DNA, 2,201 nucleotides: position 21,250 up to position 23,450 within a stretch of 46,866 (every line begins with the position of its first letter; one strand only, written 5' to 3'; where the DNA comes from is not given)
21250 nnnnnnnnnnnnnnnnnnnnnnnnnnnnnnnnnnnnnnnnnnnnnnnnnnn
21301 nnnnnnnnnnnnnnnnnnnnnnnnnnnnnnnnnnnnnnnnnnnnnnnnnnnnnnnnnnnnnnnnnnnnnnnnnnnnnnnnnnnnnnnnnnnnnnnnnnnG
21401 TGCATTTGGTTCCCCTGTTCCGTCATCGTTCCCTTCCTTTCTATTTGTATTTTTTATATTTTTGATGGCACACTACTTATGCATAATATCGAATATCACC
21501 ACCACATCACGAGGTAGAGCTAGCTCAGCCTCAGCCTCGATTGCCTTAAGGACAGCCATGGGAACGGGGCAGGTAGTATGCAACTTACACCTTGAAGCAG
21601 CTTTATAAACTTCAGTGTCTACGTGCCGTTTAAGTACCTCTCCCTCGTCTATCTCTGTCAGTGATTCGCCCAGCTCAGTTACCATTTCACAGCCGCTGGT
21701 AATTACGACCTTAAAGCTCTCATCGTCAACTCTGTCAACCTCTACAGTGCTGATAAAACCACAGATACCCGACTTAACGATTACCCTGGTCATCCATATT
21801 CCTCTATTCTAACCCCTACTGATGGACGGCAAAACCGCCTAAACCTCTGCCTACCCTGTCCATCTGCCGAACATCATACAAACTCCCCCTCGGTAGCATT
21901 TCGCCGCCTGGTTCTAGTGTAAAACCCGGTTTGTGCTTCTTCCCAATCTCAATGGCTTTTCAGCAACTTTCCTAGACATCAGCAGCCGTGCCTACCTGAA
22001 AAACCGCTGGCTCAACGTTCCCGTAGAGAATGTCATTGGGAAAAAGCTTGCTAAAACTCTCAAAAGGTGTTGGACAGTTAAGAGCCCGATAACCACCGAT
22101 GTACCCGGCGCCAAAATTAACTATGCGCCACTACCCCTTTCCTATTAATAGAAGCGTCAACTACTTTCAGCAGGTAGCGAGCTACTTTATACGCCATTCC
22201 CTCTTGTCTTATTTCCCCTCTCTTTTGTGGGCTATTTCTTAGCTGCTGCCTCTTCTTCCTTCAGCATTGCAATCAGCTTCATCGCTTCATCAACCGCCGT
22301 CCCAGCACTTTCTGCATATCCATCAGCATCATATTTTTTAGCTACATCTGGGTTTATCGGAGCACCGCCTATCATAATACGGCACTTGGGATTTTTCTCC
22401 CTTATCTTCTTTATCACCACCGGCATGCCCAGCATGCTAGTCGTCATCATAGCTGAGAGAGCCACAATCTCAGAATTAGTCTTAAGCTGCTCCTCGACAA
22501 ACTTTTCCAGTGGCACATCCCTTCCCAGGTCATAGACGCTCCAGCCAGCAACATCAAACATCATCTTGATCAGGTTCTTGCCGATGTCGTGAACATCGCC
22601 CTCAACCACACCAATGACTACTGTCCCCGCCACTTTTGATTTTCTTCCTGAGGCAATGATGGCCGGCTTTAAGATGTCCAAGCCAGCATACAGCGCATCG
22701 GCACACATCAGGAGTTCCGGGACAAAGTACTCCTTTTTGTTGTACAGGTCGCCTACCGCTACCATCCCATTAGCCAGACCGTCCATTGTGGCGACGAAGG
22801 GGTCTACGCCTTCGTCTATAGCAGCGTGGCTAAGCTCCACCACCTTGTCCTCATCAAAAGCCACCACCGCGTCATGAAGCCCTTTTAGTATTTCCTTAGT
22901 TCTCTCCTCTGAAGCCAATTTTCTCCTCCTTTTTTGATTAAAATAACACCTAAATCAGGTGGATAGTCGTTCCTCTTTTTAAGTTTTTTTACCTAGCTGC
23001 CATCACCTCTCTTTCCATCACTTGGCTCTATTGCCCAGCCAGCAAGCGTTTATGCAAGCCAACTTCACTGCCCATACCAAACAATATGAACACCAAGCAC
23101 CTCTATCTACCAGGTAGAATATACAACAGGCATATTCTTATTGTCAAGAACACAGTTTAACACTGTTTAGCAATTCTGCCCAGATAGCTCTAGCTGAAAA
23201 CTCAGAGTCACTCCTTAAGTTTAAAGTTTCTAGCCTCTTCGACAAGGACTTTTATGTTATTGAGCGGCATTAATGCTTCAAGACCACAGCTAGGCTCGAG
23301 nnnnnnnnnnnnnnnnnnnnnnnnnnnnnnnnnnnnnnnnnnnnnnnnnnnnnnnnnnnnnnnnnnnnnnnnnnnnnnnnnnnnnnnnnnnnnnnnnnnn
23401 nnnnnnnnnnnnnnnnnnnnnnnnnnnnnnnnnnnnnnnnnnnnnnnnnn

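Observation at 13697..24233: Long methyltransferase operon with four URO-D paralogs, MtrH and RACo but no recognisable substrate-specific MT1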

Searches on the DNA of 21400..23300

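Call 77: search_rna_families(source=window, start=21400, end=23300, threshold=evalue, max_evalue=1)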
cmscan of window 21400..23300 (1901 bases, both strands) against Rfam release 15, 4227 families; matches with E-value up to 1: 1.
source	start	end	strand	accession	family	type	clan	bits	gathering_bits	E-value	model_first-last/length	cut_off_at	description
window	22892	22982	-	RF03069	malK-I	Cis-reg;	-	20.3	60.3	0.68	1-181/181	no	malK-I RNA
